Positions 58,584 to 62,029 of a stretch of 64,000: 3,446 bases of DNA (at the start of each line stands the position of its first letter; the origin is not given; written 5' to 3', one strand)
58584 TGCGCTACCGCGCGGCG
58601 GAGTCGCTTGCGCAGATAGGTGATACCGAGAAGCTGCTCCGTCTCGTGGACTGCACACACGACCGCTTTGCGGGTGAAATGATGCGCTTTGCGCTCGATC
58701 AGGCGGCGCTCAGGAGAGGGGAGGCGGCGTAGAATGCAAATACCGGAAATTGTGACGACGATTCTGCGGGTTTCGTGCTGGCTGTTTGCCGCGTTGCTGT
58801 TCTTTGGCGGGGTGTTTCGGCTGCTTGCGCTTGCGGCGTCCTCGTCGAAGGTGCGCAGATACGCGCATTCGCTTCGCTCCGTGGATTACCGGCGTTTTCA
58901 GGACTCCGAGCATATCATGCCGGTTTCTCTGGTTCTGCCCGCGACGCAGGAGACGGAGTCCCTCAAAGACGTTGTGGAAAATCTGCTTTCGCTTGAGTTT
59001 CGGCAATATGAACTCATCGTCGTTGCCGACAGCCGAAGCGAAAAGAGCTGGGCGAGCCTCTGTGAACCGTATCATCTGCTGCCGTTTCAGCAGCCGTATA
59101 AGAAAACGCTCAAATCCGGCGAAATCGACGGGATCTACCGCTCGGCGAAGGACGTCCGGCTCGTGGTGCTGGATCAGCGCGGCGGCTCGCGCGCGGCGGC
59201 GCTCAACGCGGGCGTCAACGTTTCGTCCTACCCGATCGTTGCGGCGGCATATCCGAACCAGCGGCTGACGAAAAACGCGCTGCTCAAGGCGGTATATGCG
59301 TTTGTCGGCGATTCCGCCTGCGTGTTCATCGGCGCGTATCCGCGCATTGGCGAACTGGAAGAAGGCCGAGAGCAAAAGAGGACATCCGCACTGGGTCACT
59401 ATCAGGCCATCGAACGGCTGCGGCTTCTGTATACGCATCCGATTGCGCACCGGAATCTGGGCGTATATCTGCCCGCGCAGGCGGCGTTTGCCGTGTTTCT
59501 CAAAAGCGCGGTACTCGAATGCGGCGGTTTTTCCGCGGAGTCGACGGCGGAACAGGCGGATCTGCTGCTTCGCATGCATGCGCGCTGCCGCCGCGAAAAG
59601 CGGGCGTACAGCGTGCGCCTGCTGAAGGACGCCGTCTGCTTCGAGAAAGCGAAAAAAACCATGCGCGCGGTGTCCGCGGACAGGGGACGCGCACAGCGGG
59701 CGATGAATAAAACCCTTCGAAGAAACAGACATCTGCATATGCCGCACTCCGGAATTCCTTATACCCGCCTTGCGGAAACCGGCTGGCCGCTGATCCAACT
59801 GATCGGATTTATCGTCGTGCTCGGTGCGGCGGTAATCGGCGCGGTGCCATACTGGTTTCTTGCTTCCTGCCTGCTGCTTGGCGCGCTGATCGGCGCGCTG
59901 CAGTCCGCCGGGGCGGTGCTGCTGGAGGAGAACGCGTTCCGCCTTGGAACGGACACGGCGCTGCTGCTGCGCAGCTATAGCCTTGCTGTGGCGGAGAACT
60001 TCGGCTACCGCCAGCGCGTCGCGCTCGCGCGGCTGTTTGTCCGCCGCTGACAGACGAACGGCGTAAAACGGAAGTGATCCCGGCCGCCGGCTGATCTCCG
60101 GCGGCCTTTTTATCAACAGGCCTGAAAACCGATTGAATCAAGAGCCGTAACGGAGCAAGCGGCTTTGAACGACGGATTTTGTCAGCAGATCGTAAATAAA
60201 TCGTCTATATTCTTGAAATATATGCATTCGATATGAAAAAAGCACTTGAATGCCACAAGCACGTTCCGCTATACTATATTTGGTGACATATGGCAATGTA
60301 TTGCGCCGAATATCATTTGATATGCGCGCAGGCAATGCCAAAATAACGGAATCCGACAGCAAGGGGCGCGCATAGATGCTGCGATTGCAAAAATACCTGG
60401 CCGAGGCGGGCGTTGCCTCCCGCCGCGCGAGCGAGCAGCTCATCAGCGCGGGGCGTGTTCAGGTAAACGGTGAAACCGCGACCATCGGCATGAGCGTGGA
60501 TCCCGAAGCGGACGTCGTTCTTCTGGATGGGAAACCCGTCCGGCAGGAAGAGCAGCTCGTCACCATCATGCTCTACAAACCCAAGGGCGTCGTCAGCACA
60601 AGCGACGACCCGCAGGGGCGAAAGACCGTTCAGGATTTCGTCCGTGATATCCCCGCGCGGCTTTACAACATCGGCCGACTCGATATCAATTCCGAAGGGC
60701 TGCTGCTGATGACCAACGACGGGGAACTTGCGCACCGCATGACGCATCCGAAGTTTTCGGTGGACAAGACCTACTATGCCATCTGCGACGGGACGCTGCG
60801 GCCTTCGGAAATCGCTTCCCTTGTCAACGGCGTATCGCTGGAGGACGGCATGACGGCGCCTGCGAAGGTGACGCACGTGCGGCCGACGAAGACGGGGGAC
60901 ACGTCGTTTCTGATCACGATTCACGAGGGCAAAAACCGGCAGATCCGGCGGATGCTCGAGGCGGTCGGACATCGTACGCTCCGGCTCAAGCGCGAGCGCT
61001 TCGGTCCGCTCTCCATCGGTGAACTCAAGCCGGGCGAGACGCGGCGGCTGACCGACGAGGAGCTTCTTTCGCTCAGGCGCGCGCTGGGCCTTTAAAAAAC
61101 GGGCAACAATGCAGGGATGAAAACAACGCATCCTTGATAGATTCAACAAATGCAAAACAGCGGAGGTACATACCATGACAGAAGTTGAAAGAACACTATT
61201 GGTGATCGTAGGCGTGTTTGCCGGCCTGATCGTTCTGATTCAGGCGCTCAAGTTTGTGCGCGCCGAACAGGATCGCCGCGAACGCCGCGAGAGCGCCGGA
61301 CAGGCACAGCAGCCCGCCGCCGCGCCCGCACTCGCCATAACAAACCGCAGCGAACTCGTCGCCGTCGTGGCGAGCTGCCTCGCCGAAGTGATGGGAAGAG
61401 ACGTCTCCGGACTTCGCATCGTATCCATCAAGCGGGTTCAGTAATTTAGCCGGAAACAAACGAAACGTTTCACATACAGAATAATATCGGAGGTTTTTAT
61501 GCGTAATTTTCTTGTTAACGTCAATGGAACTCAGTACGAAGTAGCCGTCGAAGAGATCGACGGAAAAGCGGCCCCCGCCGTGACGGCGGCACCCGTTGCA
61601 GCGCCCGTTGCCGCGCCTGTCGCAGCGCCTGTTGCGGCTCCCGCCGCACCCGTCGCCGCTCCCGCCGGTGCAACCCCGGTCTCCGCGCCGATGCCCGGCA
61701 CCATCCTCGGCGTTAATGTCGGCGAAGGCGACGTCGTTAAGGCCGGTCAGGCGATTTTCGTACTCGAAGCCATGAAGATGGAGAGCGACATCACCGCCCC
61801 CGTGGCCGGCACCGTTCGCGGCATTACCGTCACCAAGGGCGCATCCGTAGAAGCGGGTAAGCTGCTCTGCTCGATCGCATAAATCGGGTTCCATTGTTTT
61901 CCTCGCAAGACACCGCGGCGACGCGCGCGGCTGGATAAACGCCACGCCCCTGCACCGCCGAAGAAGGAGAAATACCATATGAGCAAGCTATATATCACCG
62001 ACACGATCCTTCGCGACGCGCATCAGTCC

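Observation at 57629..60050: Membrane HEAT-repeat protein coupled to a GT2-fold membrane protein whose catalytic signatures all look lost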

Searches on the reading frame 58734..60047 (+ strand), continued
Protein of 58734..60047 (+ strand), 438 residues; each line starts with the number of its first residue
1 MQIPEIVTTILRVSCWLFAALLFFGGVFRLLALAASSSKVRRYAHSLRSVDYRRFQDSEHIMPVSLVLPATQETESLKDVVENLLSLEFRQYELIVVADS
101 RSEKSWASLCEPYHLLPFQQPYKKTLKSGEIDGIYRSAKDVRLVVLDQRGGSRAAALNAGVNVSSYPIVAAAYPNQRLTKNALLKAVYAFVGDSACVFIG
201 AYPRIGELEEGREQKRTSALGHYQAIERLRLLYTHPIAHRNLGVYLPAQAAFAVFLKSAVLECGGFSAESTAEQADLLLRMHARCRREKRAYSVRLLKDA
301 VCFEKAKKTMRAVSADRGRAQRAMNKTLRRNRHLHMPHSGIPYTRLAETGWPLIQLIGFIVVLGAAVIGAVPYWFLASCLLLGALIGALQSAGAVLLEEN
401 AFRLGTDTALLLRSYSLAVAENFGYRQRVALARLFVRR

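Call 77: find_encoding_contigs(protein=P0378, flank=5000, max_places=2)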
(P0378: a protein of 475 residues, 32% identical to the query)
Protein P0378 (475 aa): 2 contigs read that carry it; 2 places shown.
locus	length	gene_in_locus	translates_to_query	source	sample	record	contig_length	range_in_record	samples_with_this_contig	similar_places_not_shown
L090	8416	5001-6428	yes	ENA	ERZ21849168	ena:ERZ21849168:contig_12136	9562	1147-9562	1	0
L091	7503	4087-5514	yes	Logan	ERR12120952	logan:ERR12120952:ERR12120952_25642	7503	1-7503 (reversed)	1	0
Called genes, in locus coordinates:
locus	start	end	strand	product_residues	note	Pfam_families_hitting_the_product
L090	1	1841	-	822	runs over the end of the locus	PF01751:Toprim, PF01131:Topoisom_bac, PF01396:Zn_ribbon_Top1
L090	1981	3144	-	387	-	PF02481:DNA_processg_A, PF18306:LDcluster4, PF17782:WHD_DprA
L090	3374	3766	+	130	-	PF00072:Response_reg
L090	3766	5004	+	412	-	PF03130:HEAT_PBS (faint), PF02985:HEAT (faint), PF13646:HEAT_2, PF00514:Arm (faint), PF13513:HEAT_EZ (faint), PF13646:HEAT_2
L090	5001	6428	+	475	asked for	PF00535:Glycos_transf_2, PF13641:Glyco_tranf_2_3 (faint)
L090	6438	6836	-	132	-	-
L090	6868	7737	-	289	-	-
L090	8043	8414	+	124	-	?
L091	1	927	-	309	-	?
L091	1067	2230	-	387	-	PF02481:DNA_processg_A, PF18306:LDcluster4, PF17782:WHD_DprA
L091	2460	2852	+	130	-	PF00072:Response_reg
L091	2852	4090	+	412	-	PF03130:HEAT_PBS (faint), PF02985:HEAT (faint), PF13646:HEAT_2, PF00514:Arm (faint), PF13513:HEAT_EZ (faint), PF13646:HEAT_2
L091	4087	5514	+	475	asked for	PF00535:Glycos_transf_2, PF13641:Glyco_tranf_2_3 (faint)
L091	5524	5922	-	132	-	-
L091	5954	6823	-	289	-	-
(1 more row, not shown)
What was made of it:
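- Another decayed lineage sits in a receiver-domain/HEAT/pseudo-GT2 operon with 4-nt overlaps (L090, call 77).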

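Call 78: find_encoding_contigs(protein=P0441, flank=5000, max_places=2)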
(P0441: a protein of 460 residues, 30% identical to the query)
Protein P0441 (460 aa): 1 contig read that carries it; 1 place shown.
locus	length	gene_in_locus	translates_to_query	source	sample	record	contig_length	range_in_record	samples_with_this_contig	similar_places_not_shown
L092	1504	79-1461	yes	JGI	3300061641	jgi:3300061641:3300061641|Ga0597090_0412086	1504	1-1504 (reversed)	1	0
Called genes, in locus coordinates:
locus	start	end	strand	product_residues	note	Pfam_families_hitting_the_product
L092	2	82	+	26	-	?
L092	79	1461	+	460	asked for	PF00535:Glycos_transf_2, PF13641:Glyco_tranf_2_3 (faint)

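Call 79: find_encoding_contigs(protein=P0386, flank=5000, max_places=2)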
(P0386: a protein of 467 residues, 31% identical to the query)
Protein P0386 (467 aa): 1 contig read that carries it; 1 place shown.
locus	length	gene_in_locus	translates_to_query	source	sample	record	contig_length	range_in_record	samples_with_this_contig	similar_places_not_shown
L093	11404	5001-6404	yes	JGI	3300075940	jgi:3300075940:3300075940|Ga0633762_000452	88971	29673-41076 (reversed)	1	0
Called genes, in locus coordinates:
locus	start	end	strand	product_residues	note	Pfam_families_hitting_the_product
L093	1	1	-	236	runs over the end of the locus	PF00535:Glycos_transf_2, PF13641:Glyco_tranf_2_3 (faint)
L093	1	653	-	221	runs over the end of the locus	PF09837:DUF2064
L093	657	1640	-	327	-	PF04055:Radical_SAM, PF12345:DUF3641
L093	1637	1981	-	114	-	PF02627:CMD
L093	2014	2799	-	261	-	PF01048:PNP_UDP_1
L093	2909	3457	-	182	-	-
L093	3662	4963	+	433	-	PF13167:GTP-bdg_N, PF03193:RsgA_GTPase (faint), PF16360:GTP-bdg_M, PF00009:GTP_EFTU (faint), PF01926:MMR_HSR1, PF02421:FeoB_N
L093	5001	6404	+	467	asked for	PF00535:Glycos_transf_2, PF13641:Glyco_tranf_2_3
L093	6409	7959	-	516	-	PF13646:HEAT_2, PF02985:HEAT (faint), PF03130:HEAT_PBS (faint), PF13646:HEAT_2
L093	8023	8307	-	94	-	-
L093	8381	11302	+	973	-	-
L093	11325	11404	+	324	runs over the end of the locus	-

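Call 80: find_encoding_contigs(protein=P0368, flank=5000, max_places=2)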
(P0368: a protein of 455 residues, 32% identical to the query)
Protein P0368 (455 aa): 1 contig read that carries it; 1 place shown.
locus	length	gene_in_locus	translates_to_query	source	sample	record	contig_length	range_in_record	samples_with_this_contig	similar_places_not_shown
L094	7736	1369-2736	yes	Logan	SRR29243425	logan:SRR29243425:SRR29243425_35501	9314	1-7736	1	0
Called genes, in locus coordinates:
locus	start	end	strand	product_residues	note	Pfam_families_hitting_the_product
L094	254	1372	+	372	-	PF02985:HEAT (faint), PF13646:HEAT_2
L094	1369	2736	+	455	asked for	PF00535:Glycos_transf_2 (weak)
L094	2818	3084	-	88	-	-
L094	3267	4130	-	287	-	PF04018:VCA0040-like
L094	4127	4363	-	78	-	-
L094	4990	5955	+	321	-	PF00528:BPD_transp_1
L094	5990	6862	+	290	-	PF00528:BPD_transp_1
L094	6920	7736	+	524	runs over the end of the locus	PF01547:SBP_bac_1, PF13416:SBP_bac_8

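Call 85: search_protein_families(library=pfam, proteins=[P0380, P0459, P0372, P0394, P0477, P0456, P0381, P0370], max_evalue=0.0001)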
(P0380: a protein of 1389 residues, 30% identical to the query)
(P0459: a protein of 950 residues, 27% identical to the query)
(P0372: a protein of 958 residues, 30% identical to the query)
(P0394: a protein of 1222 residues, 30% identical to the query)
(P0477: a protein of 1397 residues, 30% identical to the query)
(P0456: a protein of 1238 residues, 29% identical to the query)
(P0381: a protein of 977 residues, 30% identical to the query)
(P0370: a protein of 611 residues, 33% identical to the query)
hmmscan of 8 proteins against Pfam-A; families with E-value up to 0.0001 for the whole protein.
P0380 (1389 aa): 11 families
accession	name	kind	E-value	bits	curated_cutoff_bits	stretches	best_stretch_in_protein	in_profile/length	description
PF13646.12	HEAT_2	-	2.3e-30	105.1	27.7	3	263-318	4-59/88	HEAT repeats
PF13641.12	Glyco_tranf_2_3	-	1.6e-24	87.7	27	1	553-733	70-230/230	Glycosyltransferase like family 2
PF00535.33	Glycos_transf_2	-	3.8e-22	79.4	23.3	1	469-666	1-161/168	Glycosyl transferase family 2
PF02985.28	HEAT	-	7.7e-16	57.1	23.5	0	261-286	2-27/31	HEAT repeat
PF13632.12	Glyco_trans_2_3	-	1.9e-11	44.6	27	1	576-798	5-165/198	Glycosyl transferase family group 2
PF03142.21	Chitin_synth_2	-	2e-11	43.7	27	1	564-850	196-483/527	Chitin synthase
PF14559.12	TPR_19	-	2.5e-11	44.2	25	1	908-970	3-65/68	Tetratricopeptide repeat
PF13513.12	HEAT_EZ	-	7.4e-09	36.4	27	0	259-286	28-55/55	HEAT-like repeat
PF03130.22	HEAT_PBS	-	8.8e-08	32.4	20.9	0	121-147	1-27/27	PBS lyase HEAT-like repeat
PF13432.12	TPR_16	-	1.9e-06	28.7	32.7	1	900-964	1-65/65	Tetratricopeptide repeat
PF13428.12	TPR_14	-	4.3e-06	27.3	23.5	0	933-969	4-40/44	Tetratricopeptide repeat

P0459 (950 aa): 3 families
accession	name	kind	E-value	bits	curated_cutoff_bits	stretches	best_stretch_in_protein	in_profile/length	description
PF00535.33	Glycos_transf_2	-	6.4e-20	72.2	23.3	1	538-691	1-129/168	Glycosyl transferase family 2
PF13641.12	Glyco_tranf_2_3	-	3.9e-14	53.6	27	1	535-810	1-230/230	Glycosyltransferase like family 2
PF13632.12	Glyco_trans_2_3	-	2.3e-11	44.3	27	1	642-872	2-187/198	Glycosyl transferase family group 2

P0372 (958 aa): 12 families
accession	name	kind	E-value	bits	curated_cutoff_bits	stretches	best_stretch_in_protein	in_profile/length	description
PF13641.12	Glyco_tranf_2_3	-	1.3e-23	84.6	27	1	131-323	52-230/230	Glycosyltransferase like family 2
PF00535.33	Glycos_transf_2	-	1.1e-22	81.2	23.3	1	59-263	1-167/168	Glycosyl transferase family 2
PF13632.12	Glyco_trans_2_3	-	1.3e-15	58.2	27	1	166-395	5-194/198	Glycosyl transferase family group 2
PF14559.12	TPR_19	-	4.8e-12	46.5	25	1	786-845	3-62/68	Tetratricopeptide repeat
PF04773.18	FecR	-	3.8e-11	43.7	24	1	552-652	2-96/97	FecR protein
PF13428.12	TPR_14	-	3.8e-11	42.9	23.5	0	810-850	3-43/44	Tetratricopeptide repeat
PF13432.12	TPR_16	-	1.1e-10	42.2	32.7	2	817-875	6-64/65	Tetratricopeptide repeat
PF13371.12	TPR_9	-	1.3e-09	38.3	35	1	789-849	10-70/73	Tetratricopeptide repeat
PF07719.23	TPR_2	-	8.8e-08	32.1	27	0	814-841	7-34/34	Tetratricopeptide repeat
PF03142.21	Chitin_synth_2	-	4e-07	29.5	27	0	272-394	326-445/527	Chitin synthase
PF13431.12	TPR_17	-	1.4e-05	25.4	24.4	0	832-862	3-33/34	Tetratricopeptide repeat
PF13506.12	Glyco_transf_21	-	1.4e-05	25.1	21.7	1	147-322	18-174/174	Glycosyl transferase family 21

P0394 (1222 aa): 4 families
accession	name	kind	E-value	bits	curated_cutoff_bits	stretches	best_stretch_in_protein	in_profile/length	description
PF00535.33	Glycos_transf_2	-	4.3e-24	85.8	23.3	1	63-206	1-121/168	Glycosyl transferase family 2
PF13641.12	Glyco_tranf_2_3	-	6.2e-21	75.9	27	1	62-327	3-230/230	Glycosyltransferase like family 2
PF13632.12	Glyco_trans_2_3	-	1.6e-13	51.4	27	1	169-400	4-197/198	Glycosyl transferase family group 2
PF13506.12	Glyco_transf_21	-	9.6e-06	25.6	21.7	1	151-311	18-157/174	Glycosyl transferase family 21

P0477 (1397 aa): 17 families
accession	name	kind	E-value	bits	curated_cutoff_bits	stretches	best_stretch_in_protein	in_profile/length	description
PF00535.33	Glycos_transf_2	-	8e-42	143.5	23.3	2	761-926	2-166/168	Glycosyl transferase family 2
PF13641.12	Glyco_tranf_2_3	-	7.3e-25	88.8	27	1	759-981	3-230/230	Glycosyltransferase like family 2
PF13632.12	Glyco_trans_2_3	-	4.2e-19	69.6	27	1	836-1053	1-193/198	Glycosyl transferase family group 2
PF07719.23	TPR_2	-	1.1e-13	50.6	27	0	595-623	6-34/34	Tetratricopeptide repeat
PF03552.20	Cellulose_synt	-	1.2e-13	51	24.7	1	929-1052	416-545/722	Cellulose synthase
PF14559.12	TPR_19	-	4.4e-13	49.8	25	1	532-589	1-58/68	Tetratricopeptide repeat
PF13428.12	TPR_14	-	3.5e-12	46.2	23.5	0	592-630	3-41/44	Tetratricopeptide repeat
PF07238.19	PilZ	-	4.7e-11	43.4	22.5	1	1171-1271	1-99/102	PilZ domain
PF13432.12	TPR_16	-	1e-10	42.3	32.7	1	526-589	1-64/65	Tetratricopeptide repeat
PF13506.12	Glyco_transf_21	-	4.9e-09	36.3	21.7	1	815-960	12-152/174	Glycosyl transferase family 21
PF13174.12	TPR_6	-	2.8e-08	34.3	26.3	0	563-589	7-33/33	Tetratricopeptide repeat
PF24575.1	TPR_Slam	-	3.4e-08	34.3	35.2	0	529-576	54-101/104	Surface lipoprotein assembly modifier, N-terminal TPR repeats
PF13176.12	TPR_7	-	2e-07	31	27.9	0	529-556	6-35/36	Tetratricopeptide repeat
PF13371.12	TPR_9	-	2.1e-07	31.3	35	1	567-629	6-68/73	Tetratricopeptide repeat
PF13414.12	TPR_11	-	4.6e-07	29.9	26.8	0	599-628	3-32/42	TPR repeat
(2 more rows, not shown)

P0456 (1238 aa): 5 families
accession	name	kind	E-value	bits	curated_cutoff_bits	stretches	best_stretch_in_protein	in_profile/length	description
PF13641.12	Glyco_tranf_2_3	-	1.9e-25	90.7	27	1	62-330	1-230/230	Glycosyltransferase like family 2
PF00535.33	Glycos_transf_2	-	6.5e-24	85.2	23.3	1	65-204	1-116/168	Glycosyl transferase family 2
PF13632.12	Glyco_trans_2_3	-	1.6e-12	48.1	27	1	171-382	4-192/198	Glycosyl transferase family group 2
PF03142.21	Chitin_synth_2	-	2.3e-07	30.3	27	1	279-397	326-439/527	Chitin synthase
PF13506.12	Glyco_transf_21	-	2.8e-05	24.1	21.7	1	153-329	18-174/174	Glycosyl transferase family 21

P0381 (977 aa): 15 families
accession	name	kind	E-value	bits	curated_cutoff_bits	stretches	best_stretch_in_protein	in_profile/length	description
PF14559.12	TPR_19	-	7.3e-20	71.5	25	3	579-642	1-64/68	Tetratricopeptide repeat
PF13641.12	Glyco_tranf_2_3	-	1.4e-19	71.5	27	1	64-331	1-230/230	Glycosyltransferase like family 2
PF00535.33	Glycos_transf_2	-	8.2e-19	68.6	23.3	1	72-210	6-121/168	Glycosyl transferase family 2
PF13428.12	TPR_14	-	2.7e-16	58.9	23.5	0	539-576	5-42/44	Tetratricopeptide repeat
PF13632.12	Glyco_trans_2_3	-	6.2e-14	52.7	27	1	171-405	2-198/198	Glycosyl transferase family group 2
PF13432.12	TPR_16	-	8e-13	49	32.7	1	575-635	3-63/65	Tetratricopeptide repeat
PF07719.23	TPR_2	-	9.5e-11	41.4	27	0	603-636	1-34/34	Tetratricopeptide repeat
PF24575.1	TPR_Slam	-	8.6e-07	29.8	35.2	0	543-592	55-104/104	Surface lipoprotein assembly modifier, N-terminal TPR repeats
PF13506.12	Glyco_transf_21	-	1.7e-06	28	21.7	1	162-330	25-174/174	Glycosyl transferase family 21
PF13431.12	TPR_17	-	2.3e-06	27.9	24.4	0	557-589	1-33/34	Tetratricopeptide repeat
PF23914.1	TPR_CcmH_CycH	-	7.1e-06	26.4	42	0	549-602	101-154/158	Cytochrome c-type biogenesis protein H TPR domain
PF13174.12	TPR_6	-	1e-05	26.3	26.3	0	604-628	1-25/33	Tetratricopeptide repeat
PF13176.12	TPR_7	-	3.3e-05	24.1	27.9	0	510-534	7-34/36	Tetratricopeptide repeat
PF00515.34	TPR_1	-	3.6e-05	23.8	27.8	0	571-597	3-29/34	Tetratricopeptide repeat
PF13371.12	TPR_9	-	8.5e-05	22.9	35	0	552-605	12-65/73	Tetratricopeptide repeat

P0370 (611 aa): 3 families
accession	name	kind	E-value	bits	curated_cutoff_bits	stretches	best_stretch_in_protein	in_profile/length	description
PF13641.12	Glyco_tranf_2_3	-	5.8e-24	85.8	27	2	272-460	59-230/230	Glycosyltransferase like family 2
PF00535.33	Glycos_transf_2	-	3.3e-20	73.1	23.3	1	195-348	1-129/168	Glycosyl transferase family 2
PF13632.12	Glyco_trans_2_3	-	6.9e-16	59.1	27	1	299-533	2-197/198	Glycosyl transferase family group 2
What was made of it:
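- On HEAT-partnered GT2 cassette (defined in this session): A HEAT+GT2 fusion exists, P0380 (call 85).
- A HEAT+GT2 fusion exists (P0380, call 85).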

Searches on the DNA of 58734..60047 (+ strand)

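Call 38: search_rna_families(sources=[L013, L015, L027, L033, L034, L043, L046, L047, L048, L051, L053], threshold=gathering)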
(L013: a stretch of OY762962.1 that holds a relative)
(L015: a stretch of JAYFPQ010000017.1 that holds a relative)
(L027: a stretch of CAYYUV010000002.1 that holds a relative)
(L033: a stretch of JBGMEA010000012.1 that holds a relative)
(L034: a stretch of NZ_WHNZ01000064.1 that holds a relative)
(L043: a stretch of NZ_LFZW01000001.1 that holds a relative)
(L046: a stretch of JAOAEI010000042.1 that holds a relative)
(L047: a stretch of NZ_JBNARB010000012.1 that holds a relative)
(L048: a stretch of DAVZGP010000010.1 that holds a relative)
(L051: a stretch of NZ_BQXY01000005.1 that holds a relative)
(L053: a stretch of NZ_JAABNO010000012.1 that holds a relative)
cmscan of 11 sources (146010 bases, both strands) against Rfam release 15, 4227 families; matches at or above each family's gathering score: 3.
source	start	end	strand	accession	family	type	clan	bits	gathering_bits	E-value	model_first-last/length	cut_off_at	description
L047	11316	11560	+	RF00230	T-box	Cis-reg; leader;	-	120.3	93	9.9e-26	1-219/219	no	T-box leader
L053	7659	7745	+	RF01051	c-di-GMP-I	Cis-reg; riboswitch;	CL00126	85.8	35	3.6e-15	1-87/87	no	c-di-GMP-I riboswitch aptamer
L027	7590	7676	+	RF01051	c-di-GMP-I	Cis-reg; riboswitch;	CL00126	75.6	35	1.1e-12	1-87/87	no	c-di-GMP-I riboswitch aptamer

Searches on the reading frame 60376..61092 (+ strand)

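Call 67: search_protein_families(library=pfam, proteins=[window:60376-61092:+], max_evalue=0.001)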
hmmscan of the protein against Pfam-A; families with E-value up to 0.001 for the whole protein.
window:60376-61092:+ (239 aa): 2 families
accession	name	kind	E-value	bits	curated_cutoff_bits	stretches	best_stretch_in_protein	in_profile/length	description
PF00849.27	PseudoU_synth_2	-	4.2e-23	82.7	26.8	1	64-196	3-152/152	RNA pseudouridylate synthase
PF01479.30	S4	-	4.6e-14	52.3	22.8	1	2-46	1-47/48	S4 domain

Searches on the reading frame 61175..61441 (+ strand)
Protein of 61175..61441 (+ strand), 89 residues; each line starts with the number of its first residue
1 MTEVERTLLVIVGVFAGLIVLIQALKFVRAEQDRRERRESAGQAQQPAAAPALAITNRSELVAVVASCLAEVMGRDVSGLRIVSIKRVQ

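Call 67: search_protein_families(library=pfam, proteins=[window:61175-61441:+], max_evalue=0.001)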
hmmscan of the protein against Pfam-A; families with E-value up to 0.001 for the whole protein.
window:61175-61441:+ (89 aa): 1 family
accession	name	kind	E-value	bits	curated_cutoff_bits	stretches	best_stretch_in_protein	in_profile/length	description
PF04277.18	OAD_gamma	-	3.5e-05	24.8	27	1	8-71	8-74/76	Oxaloacetate decarboxylase, gamma chain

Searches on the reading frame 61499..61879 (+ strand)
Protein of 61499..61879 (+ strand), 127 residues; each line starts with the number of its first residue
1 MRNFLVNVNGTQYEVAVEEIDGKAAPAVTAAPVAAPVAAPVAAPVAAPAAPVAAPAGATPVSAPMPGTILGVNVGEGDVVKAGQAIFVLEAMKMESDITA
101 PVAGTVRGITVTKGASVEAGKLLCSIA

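Call 67: search_protein_families(library=pfam, proteins=[window:61499-61879:+], max_evalue=0.001)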
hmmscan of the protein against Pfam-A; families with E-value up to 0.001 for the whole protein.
window:61499-61879:+ (127 aa): 5 families
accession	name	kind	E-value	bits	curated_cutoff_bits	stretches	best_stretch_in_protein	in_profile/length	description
PF00364.28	Biotin_lipoyl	-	1.3e-19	70.2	22.1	1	60-126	2-73/73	Biotin-requiring enzyme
PF13533.13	Biotin_lipoyl_2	-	1.8e-11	44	29.8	1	60-90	2-32/32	Biotin-lipoyl like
PF13437.12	HlyD_3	-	3e-09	38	22.2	0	61-90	2-31/106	HlyD family secretion protein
PF16576.10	HlyD_D23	-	1.7e-06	27.9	30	0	58-91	108-141/214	Barrel-sandwich domain of CusB or HlyD membrane-fusion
PF05896.17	NQRA_N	-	8.8e-05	23.1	25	1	67-110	37-79/94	NqrA N-terminal barrel-sandwich hybrid domain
